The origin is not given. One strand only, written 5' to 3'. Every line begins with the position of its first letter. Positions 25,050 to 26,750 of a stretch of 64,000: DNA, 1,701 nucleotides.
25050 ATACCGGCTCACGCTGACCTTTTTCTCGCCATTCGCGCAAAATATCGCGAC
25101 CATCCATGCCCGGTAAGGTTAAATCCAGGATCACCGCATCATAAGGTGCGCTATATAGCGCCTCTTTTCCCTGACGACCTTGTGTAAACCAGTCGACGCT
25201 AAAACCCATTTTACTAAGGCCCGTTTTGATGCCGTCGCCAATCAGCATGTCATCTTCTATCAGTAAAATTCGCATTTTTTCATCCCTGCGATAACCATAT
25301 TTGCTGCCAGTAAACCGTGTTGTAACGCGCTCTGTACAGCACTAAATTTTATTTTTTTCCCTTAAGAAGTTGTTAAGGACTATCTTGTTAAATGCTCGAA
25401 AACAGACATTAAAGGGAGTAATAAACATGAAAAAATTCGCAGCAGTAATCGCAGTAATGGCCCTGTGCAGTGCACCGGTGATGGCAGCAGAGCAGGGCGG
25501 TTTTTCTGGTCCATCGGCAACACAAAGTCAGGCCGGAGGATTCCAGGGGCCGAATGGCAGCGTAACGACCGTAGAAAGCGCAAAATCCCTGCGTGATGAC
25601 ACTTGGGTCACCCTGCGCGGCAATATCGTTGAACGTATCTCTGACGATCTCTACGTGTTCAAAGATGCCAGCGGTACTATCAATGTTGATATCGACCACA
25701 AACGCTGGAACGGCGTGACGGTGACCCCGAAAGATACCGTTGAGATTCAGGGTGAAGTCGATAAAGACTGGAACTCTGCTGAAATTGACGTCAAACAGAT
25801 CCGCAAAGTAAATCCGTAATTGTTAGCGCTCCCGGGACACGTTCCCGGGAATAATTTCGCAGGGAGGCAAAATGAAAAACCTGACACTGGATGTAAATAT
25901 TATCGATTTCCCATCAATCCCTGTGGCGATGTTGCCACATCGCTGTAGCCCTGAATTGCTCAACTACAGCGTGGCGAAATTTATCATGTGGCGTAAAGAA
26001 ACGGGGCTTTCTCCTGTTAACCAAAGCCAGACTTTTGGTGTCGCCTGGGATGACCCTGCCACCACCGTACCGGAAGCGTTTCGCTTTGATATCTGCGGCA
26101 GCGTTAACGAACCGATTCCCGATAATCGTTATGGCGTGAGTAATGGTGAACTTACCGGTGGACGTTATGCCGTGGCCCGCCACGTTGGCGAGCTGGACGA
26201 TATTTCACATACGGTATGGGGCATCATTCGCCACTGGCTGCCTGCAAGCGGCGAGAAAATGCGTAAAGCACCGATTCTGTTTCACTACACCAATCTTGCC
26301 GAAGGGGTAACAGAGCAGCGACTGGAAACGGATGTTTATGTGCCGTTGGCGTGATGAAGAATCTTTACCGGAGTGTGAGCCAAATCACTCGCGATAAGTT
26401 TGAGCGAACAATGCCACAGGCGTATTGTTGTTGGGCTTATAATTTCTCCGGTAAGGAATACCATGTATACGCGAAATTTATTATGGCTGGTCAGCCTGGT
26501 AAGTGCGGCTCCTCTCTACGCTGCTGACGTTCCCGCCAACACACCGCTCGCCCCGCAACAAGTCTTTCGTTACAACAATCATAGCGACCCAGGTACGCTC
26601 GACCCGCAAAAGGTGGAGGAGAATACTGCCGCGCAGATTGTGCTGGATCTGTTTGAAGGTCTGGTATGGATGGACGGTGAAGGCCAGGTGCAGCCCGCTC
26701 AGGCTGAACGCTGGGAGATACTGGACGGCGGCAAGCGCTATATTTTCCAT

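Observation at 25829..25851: Near-perfect palindrome between ygiW and ygiV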

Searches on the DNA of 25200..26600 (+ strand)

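Call 7: search_dna_similar(query=window:25300-26500:+, collection=ecoli_genomes, mode=near, max_rows=30, rows=spread)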
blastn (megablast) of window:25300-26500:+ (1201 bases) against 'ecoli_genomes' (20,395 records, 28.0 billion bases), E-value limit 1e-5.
Records with a match: 5425; places in all: 5475; records where one place covers at least 80% of the query: 5409.
Genomes with a match: 5425 of 5426; with a place that covers at least 80% of the query: 5409. Places per genome that has any: lowest 1, median 1, highest 2. On chromosomes: 5474 places; on plasmids: 1.
Best place of each record, by identity: >=99% 22; 95-99% 5401; 90-95% 2.
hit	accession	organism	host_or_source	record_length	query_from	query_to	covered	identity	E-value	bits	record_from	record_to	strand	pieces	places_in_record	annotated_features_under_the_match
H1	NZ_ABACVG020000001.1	Escherichia coli strain 2020CK-00188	Homo sapiens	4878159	1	1201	100%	99.8%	0e+0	2202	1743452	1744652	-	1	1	ygiV: AraC family transcriptional regulator | ygiW: OB fold stress tolerance protein YgiW | ygiS: ABC transporter substrate-binding protein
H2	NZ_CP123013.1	Escherichia coli strain 18-4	Homo sapiens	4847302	1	1201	100%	97.6%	0e+0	2049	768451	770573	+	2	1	ygiV: AraC family transcriptional regulator | mqsA: type II toxin-antitoxin system antitoxin MqsA | ygiW: OB fold stress tolerance protein YgiW | mqsR: type II toxin-antitoxin system toxin MqsR | ygiS: ABC transporter substrate-binding protein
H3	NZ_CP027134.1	Escherichia coli strain AR_0372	missing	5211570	1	1201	100%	97.5%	0e+0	2043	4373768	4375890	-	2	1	ygiV: AraC family transcriptional regulator | mqsA: type II toxin-antitoxin system antitoxin MqsA | ygiW: OB fold stress tolerance protein YgiW | mqsR: type II toxin-antitoxin system toxin MqsR | ygiS: ABC transporter substrate-binding protein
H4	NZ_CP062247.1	Escherichia coli strain AML002_ev03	not applicable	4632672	1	1201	100%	97.5%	0e+0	2043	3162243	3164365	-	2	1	ygiV: AraC family transcriptional regulator | mqsA: type II toxin-antitoxin system antitoxin MqsA | ygiW: OB fold stress tolerance protein YgiW | mqsR: type II toxin-antitoxin system toxin MqsR | ygiS: ABC transporter substrate-binding protein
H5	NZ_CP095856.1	Escherichia coli strain EC6563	Homo sapiens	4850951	1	1201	100%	97.5%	0e+0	2043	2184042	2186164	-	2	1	ygiV: AraC family transcriptional regulator | mqsA: type II toxin-antitoxin system antitoxin MqsA | ygiW: OB fold stress tolerance protein YgiW | mqsR: type II toxin-antitoxin system toxin MqsR | ygiS: ABC transporter substrate-binding protein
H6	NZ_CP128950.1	Escherichia coli strain TUM2805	missing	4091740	1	1201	100%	97.5%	0e+0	2043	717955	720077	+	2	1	ygiV: AraC family transcriptional regulator | mqsA: type II toxin-antitoxin system antitoxin MqsA | ygiW: OB fold stress tolerance protein YgiW | mqsR: type II toxin-antitoxin system toxin MqsR | ygiS: ABC transporter substrate-binding protein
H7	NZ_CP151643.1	Escherichia coli strain Ec73552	urine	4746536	1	1201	100%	97.5%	0e+0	2043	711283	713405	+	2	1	ygiV: GyrI-like domain-containing protein | mqsA: type II toxin-antitoxin system antitoxin MqsA | ygiW: OB fold stress tolerance protein YgiW | mqsR: type II toxin-antitoxin system toxin MqsR | ygiS: ABC transporter substrate-binding protein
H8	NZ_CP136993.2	Escherichia coli strain HH35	Pre-treated sample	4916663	1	1201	100%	97.5%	0e+0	2043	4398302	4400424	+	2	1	ygiV: AraC family transcriptional regulator | mqsA: type II toxin-antitoxin system antitoxin MqsA | ygiW: OB fold stress tolerance protein YgiW | mqsR: type II toxin-antitoxin system toxin MqsR | ygiS: ABC transporter substrate-binding protein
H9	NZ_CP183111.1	Escherichia coli strain 488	Homo sapiens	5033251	1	1201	100%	97.5%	0e+0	2043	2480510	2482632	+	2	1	ygiV: AraC family transcriptional regulator | mqsA: type II toxin-antitoxin system antitoxin MqsA | ygiW: OB fold stress tolerance protein YgiW | mqsR: type II toxin-antitoxin system toxin MqsR | ygiS: ABC transporter substrate-binding protein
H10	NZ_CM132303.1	Escherichia coli strain 2020N08-094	Homo sapiens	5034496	1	1201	100%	97.5%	0e+0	2043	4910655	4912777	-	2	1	ygiV: AraC family transcriptional regulator | mqsA: type II toxin-antitoxin system antitoxin MqsA | ygiW: OB fold stress tolerance protein YgiW | mqsR: type II toxin-antitoxin system toxin MqsR | ygiS: ABC transporter substrate-binding protein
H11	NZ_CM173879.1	Escherichia coli strain 1217KP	Homo sapiens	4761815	1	1201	100%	97.5%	0e+0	2043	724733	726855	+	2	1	ygiV: AraC family transcriptional regulator | mqsA: type II toxin-antitoxin system antitoxin MqsA | ygiW: OB fold stress tolerance protein YgiW | mqsR: type II toxin-antitoxin system toxin MqsR | ygiS: ABC transporter substrate-binding protein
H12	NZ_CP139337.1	Escherichia coli strain YZ22MPE54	pork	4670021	1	1201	100%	97.4%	0e+0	2038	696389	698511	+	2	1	ygiV: AraC family transcriptional regulator | mqsA: type II toxin-antitoxin system antitoxin MqsA | ygiW: OB fold stress tolerance protein YgiW | mqsR: type II toxin-antitoxin system toxin MqsR | ygiS: ABC transporter substrate-binding protein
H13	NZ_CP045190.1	Escherichia coli strain NT1F31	pig manure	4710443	1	1201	100%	97.2%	0e+0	2027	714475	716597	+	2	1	ygiV: AraC family transcriptional regulator | mqsA: type II toxin-antitoxin system antitoxin MqsA | ygiW: OB fold stress tolerance protein YgiW | mqsR: type II toxin-antitoxin system toxin MqsR | ygiS: ABC transporter substrate-binding protein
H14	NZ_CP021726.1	Escherichia coli strain Combat11I9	Homo sapiens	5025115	1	1201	100%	96.6%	0e+0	1991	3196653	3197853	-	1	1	ygiV: AraC family transcriptional regulator | ygiW: OB fold stress tolerance protein YgiW | ygiS: ABC transporter substrate-binding protein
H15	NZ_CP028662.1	Escherichia coli strain 119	cattle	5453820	1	1201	100%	96.5%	0e+0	1986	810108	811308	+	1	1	ygiV: AraC family transcriptional regulator | ygiW: OB fold stress tolerance protein YgiW | ygiS: ABC transporter substrate-binding protein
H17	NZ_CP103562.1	Escherichia coli O25b:H4-ST131 strain 751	Homo sapiens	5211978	1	1201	100%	96.3%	0e+0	1969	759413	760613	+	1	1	ygiV: AraC family transcriptional regulator | ygiW: OB fold stress tolerance protein YgiW | ygiS: ABC transporter substrate-binding protein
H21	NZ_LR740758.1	Escherichia coli strain BEN5202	Gallus gallus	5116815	1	1201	100%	95.8%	0e+0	1941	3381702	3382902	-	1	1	ygiV: AraC family transcriptional regulator | ygiW: OB fold stress tolerance protein YgiW | ygiS: ABC transporter substrate-binding protein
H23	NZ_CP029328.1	Escherichia coli strain A1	Short-beaked echidna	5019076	1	1185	99%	97.0%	0e+0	1989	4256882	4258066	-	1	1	ygiV: AraC family transcriptional regulator | ygiW: OB fold stress tolerance protein YgiW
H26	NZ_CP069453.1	Escherichia coli strain FDAARGOS_1254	Homo sapiens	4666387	1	1201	100%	95.7%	0e+0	1930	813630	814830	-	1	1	ygiV: AraC family transcriptional regulator | ygiW: OB fold stress tolerance protein YgiW | ygiS: ABC transporter substrate-binding protein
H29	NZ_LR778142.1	Escherichia coli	soil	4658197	1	1201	100%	95.5%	0e+0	1919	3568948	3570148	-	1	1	ygiV: AraC family transcriptional regulator | ygiW: OB fold stress tolerance protein YgiW | ygiS: ABC transporter substrate-binding protein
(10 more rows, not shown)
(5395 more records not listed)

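Call 9: get_annotated_region(hit=H4, flank=1500)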
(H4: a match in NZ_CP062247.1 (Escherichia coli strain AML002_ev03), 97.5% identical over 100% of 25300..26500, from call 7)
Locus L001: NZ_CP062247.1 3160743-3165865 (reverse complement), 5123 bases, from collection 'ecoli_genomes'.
description: Escherichia coli strain AML002_ev03 chromosome, complete genome
organism: Escherichia coli strain AML002_ev03 (NCBI taxid 562)
replicon: chromosome; assembly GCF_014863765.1
host: not applicable; source: not applicable; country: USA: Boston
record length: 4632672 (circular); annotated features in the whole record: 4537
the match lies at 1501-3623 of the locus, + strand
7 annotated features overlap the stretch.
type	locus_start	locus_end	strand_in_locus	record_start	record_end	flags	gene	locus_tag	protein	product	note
CDS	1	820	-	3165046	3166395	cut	qseC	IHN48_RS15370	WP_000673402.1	quorum sensing histidine kinase QseC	-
CDS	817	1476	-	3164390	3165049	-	qseB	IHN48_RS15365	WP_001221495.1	quorum sensing response regulator transcription factor QseB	-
CDS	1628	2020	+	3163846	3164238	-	ygiW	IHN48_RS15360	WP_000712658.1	OB fold stress tolerance protein YgiW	-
CDS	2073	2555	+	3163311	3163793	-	ygiV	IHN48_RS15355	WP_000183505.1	AraC family transcriptional regulator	-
CDS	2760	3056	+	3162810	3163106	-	mqsR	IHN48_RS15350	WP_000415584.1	type II toxin-antitoxin system toxin MqsR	-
CDS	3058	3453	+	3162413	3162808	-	mqsA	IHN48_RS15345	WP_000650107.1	type II toxin-antitoxin system antitoxin MqsA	-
CDS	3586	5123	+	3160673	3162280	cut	ygiS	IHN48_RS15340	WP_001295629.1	ABC transporter substrate-binding protein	-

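Call 10: get_annotated_region(hit=H1, flank=1500)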
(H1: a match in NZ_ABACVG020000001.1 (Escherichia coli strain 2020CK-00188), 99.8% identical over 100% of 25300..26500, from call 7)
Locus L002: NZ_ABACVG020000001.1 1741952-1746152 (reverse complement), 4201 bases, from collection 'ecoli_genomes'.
description: Escherichia coli strain 2020CK-00188 chromosome, whole genome shotgun sequence
organism: Escherichia coli strain 2020CK-00188 (NCBI taxid 562)
replicon: chromosome; assembly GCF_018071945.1
host: Homo sapiens; source: Rectal Swab; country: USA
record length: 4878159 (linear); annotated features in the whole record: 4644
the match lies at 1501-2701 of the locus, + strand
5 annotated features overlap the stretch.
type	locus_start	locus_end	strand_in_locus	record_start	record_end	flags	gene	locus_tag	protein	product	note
CDS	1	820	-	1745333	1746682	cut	qseC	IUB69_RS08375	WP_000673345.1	quorum sensing histidine kinase QseC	-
CDS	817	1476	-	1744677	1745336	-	qseB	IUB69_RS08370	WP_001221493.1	quorum sensing response regulator transcription factor QseB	-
CDS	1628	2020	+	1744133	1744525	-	ygiW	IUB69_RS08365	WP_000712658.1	OB fold stress tolerance protein YgiW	-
CDS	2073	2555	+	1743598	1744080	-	ygiV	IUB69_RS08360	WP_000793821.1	AraC family transcriptional regulator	-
CDS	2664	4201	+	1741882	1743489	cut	ygiS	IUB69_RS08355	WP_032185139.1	ABC transporter substrate-binding protein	-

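Call 11: get_annotated_region(hit=H17, flank=200)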
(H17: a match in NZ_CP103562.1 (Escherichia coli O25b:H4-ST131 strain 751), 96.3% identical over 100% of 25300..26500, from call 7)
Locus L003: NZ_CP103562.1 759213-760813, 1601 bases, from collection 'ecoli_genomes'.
description: Escherichia coli O25b:H4-ST131 strain 751 chromosome, complete genome
organism: Escherichia coli O25b:H4-ST131 strain 751 (NCBI taxid 941322)
replicon: chromosome; assembly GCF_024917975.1
host: Homo sapiens; source: blood; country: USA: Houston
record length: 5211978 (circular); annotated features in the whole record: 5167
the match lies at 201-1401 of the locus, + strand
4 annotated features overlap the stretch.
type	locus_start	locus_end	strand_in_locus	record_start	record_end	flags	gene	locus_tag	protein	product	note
CDS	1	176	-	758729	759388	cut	qseB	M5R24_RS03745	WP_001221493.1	quorum sensing response regulator transcription factor QseB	-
CDS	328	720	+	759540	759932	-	ygiW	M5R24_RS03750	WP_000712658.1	OB fold stress tolerance protein YgiW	-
CDS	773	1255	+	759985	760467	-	ygiV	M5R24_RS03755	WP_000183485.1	AraC family transcriptional regulator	-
CDS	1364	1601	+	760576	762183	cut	ygiS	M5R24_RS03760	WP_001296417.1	ABC transporter substrate-binding protein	-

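Call 12: get_annotated_region(hit=H21, flank=200)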
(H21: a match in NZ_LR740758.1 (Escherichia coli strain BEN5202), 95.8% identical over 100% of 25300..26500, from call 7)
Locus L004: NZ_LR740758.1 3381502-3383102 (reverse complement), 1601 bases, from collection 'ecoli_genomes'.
description: Escherichia coli strain BEN5202 isolate laying hen 51 weeks old chromosome APEC5202
organism: Escherichia coli strain BEN5202 (NCBI taxid 562)
replicon: chromosome; assembly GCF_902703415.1
host: Gallus gallus; source: laying hen withcolibacillosis; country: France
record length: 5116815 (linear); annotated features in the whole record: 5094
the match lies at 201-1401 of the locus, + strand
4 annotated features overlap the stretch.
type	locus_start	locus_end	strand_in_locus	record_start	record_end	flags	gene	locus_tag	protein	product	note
CDS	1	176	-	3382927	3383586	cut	qseB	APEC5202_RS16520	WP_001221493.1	quorum sensing response regulator transcription factor QseB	-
CDS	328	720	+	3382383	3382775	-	ygiW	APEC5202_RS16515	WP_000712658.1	OB fold stress tolerance protein YgiW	-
CDS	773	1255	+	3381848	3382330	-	ygiV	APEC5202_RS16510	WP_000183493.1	AraC family transcriptional regulator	-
CDS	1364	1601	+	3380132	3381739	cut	ygiS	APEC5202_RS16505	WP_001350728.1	ABC transporter substrate-binding protein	-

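Call 13: get_annotated_region(hit=H29, flank=200)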
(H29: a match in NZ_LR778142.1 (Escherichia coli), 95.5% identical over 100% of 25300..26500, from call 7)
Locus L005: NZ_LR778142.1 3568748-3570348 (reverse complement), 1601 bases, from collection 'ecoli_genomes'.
description: Escherichia coli isolate SC434 chromosome 1
organism: Escherichia coli (NCBI taxid 562)
replicon: chromosome; assembly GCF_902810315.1
host: -; source: soil; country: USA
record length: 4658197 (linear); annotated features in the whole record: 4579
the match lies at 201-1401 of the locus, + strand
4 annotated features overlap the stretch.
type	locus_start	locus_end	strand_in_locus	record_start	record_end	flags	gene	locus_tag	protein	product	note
CDS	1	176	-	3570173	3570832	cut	qseB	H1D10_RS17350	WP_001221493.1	quorum sensing response regulator transcription factor QseB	-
CDS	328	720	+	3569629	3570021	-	ygiW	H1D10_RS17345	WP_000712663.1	OB fold stress tolerance protein YgiW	-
CDS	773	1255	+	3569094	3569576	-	ygiV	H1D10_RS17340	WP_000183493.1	AraC family transcriptional regulator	-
CDS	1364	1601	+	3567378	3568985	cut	ygiS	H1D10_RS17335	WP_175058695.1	ABC transporter substrate-binding protein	-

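Call 14: get_annotated_region(hit=H15, flank=200)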
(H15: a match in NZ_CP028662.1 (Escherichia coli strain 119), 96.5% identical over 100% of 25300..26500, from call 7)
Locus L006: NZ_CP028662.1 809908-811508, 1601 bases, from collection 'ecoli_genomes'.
description: Escherichia coli strain 119 chromosome, complete genome
organism: Escherichia coli strain 119 (NCBI taxid 562)
replicon: chromosome; assembly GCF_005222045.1
host: -; source: cattle; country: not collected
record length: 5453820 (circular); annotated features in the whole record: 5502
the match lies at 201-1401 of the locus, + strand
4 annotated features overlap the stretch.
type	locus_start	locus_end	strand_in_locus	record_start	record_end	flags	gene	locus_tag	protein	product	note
CDS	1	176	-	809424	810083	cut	qseB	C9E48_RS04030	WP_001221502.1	quorum sensing response regulator transcription factor QseB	-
CDS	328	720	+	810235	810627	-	ygiW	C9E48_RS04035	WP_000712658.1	OB fold stress tolerance protein YgiW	-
CDS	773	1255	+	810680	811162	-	ygiV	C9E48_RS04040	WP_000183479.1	AraC family transcriptional regulator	-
CDS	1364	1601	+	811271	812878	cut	ygiS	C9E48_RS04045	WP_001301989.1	ABC transporter substrate-binding protein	-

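Call 15: get_annotated_region(hit=H23, flank=200)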
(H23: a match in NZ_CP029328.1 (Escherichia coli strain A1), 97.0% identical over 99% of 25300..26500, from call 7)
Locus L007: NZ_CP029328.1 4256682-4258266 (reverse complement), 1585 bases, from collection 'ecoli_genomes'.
description: Escherichia coli strain A1 chromosome, complete genome
organism: Escherichia coli strain A1 (NCBI taxid 562)
replicon: chromosome; assembly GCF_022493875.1
host: Short-beaked echidna; source: feces; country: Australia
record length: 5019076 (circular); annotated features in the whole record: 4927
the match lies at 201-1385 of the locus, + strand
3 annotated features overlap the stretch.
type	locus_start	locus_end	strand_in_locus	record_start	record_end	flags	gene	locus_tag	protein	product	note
CDS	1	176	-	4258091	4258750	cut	qseB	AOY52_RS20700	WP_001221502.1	quorum sensing response regulator transcription factor QseB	-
CDS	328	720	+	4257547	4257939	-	ygiW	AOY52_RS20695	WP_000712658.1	OB fold stress tolerance protein YgiW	-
CDS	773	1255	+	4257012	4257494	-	ygiV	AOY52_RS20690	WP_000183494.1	AraC family transcriptional regulator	-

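Call 16: get_annotated_region(hit=H26, flank=200)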
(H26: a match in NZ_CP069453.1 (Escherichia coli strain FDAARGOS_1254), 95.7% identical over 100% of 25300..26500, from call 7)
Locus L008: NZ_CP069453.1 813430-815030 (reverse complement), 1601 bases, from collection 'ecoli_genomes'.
description: Escherichia coli strain FDAARGOS_1254 chromosome, complete genome
organism: Escherichia coli strain FDAARGOS_1254 (NCBI taxid 562)
replicon: chromosome; assembly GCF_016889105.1
host: Homo sapiens; source: missing; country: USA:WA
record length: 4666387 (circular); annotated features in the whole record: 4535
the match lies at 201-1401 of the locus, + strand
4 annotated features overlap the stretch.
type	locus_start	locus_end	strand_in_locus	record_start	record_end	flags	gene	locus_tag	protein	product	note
CDS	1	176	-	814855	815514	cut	qseB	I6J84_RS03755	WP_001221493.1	quorum sensing response regulator transcription factor QseB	-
CDS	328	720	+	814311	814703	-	ygiW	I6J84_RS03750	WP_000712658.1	OB fold stress tolerance protein YgiW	-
CDS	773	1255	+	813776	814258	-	ygiV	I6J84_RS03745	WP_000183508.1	AraC family transcriptional regulator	-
CDS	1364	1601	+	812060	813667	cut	ygiS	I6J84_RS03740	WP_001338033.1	ABC transporter substrate-binding protein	-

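Call 23: search_dna_similar(query=window:25790-25900:+, collection=ecoli_genomes, mode=near, max_rows=40, rows=spread)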
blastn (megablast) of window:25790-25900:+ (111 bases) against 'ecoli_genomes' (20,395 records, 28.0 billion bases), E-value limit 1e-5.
Records with a match: 5420; places in all: 5423; records where one place covers at least 80% of the query: 5420.
Genomes with a match: 5420 of 5426; with a place that covers at least 80% of the query: 5420. Places per genome that has any: lowest 1, median 1, highest 2. On chromosomes: 5422 places; on plasmids: 1.
Best place of each record, by identity: >=99% 18; 95-99% 5289; 90-95% 111; 80-90% 2.
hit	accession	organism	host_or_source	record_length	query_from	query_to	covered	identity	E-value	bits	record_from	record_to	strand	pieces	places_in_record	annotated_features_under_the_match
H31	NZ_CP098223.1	Escherichia coli strain Z0117EC0005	Canis lupus familiaris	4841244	1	111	100%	100.0%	2e-50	206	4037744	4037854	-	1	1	ygiW: OB fold stress tolerance protein YgiW | ygiV: AraC family transcriptional regulator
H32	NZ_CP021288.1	Escherichia coli strain PA45B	Homo sapiens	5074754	1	111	100%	97.3%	2e-45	189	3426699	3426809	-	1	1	ygiW: OB fold stress tolerance protein YgiW | ygiV: AraC family transcriptional regulator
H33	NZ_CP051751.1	Escherichia coli strain SCU-301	Homo sapiens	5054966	1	111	100%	97.3%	2e-45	189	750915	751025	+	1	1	ygiW: OB fold stress tolerance protein YgiW | ygiV: AraC family transcriptional regulator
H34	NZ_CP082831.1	Escherichia coli strain SCAID WND1-2021 (1/128)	Homo sapiens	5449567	1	111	100%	97.3%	2e-45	189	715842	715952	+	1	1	ygiW: OB fold stress tolerance protein YgiW | ygiV: AraC family transcriptional regulator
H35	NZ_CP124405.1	Escherichia coli strain AVS0935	environmental: river near WWTP effluent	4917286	1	111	100%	97.3%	2e-45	189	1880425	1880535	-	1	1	ygiW: OB fold stress tolerance protein YgiW | ygiV: AraC family transcriptional regulator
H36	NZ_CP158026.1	Escherichia coli strain FDN-4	chicken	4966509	1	111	100%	97.3%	2e-45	189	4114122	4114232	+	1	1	ygiW: OB fold stress tolerance protein YgiW | ygiV: AraC family transcriptional regulator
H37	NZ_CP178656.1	Escherichia coli strain VTB96929v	Chicken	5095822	1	111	100%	97.3%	2e-45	189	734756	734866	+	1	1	ygiW: OB fold stress tolerance protein YgiW | ygiV: AraC family transcriptional regulator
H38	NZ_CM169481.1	Escherichia coli strain EC20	Homo sapiens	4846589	1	111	100%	97.3%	2e-45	189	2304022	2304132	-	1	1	ygiW: OB fold stress tolerance protein YgiW | ygiV: AraC family transcriptional regulator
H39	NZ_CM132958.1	Escherichia coli strain 315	Homo sapiens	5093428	1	111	100%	97.3%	2e-45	189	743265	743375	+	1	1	ygiW: OB fold stress tolerance protein YgiW | ygiV: AraC family transcriptional regulator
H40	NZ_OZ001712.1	Escherichia coli strain JEB8 MIAE 10523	sewage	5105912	1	111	100%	97.3%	2e-45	189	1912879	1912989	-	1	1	ygiW: OB fold stress tolerance protein YgiW | ygiV: AraC family transcriptional regulator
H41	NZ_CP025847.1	Escherichia coli strain 602354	Homo sapiens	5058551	1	111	100%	96.4%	1e-43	183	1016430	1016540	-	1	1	ygiW: OB fold stress tolerance protein YgiW | ygiV: AraC family transcriptional regulator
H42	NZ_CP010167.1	Escherichia coli strain H3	not applicable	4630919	1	111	100%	96.4%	1e-43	183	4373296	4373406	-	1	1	ygiW: OB fold stress tolerance protein YgiW | ygiV: AraC family transcriptional regulator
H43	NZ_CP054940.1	Escherichia coli strain MS6192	Homo sapiens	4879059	1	111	100%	96.4%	1e-43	183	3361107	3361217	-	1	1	ygiW: OB fold stress tolerance protein YgiW | ygiV: AraC family transcriptional regulator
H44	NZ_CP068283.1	Escherichia coli strain CY598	not collected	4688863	1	111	100%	96.4%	1e-43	183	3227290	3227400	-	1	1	ygiW: OB fold stress tolerance protein YgiW | ygiV: AraC family transcriptional regulator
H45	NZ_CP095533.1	Escherichia coli strain GN02461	Homo sapiens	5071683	1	111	100%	96.4%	1e-43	183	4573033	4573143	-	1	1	ygiW: OB fold stress tolerance protein YgiW | ygiV: AraC family transcriptional regulator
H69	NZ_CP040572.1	Escherichia coli O157:H7 strain ECP17-46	Homo sapiens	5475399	1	108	97%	95.4%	2e-40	172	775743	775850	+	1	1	ygiW: OB fold stress tolerance protein YgiW | ygiV: AraC family transcriptional regulator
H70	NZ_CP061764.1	Escherichia coli O19:H7 strain 730V1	Bos taurus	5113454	1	108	97%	87.0%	2e-21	110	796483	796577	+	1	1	ygiW: OB fold stress tolerance protein YgiW | ygiV: AraC family transcriptional regulator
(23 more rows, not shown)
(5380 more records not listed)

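Call 24: get_annotated_region(hit=H70, flank=300)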
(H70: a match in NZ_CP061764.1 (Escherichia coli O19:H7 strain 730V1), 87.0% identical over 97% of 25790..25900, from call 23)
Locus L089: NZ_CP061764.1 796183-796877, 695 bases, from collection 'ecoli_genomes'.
description: Escherichia coli O19:H7 strain 730V1 chromosome, complete genome
organism: Escherichia coli O19:H7 strain 730V1 (NCBI taxid 2773707)
replicon: chromosome; assembly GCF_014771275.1
host: Bos taurus; source: non-specified beef samples; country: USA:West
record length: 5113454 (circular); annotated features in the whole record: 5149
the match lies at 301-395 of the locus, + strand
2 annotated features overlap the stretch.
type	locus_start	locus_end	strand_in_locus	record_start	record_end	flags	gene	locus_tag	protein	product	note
CDS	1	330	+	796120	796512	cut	ygiW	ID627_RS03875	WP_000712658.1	OB fold stress tolerance protein YgiW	-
CDS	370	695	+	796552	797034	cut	ygiV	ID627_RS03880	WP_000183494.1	AraC family transcriptional regulator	-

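Call 46: search_rna_families(source=window, start=25200, end=26600, threshold=evalue, max_evalue=1)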
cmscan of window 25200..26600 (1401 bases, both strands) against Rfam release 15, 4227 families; matches with E-value up to 1: 2.
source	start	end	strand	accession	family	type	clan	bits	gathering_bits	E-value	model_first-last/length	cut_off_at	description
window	25678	25748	+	RF01298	snoU25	Gene; snRNA; snoRNA; CD-box;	-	18.5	50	0.96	1-69/69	no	Small nucleolar RNA U25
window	25240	25287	-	RF01144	sR17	Gene; snRNA; snoRNA; CD-box;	-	16.5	36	0.56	1-55/55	no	Small nucleolar RNA sR17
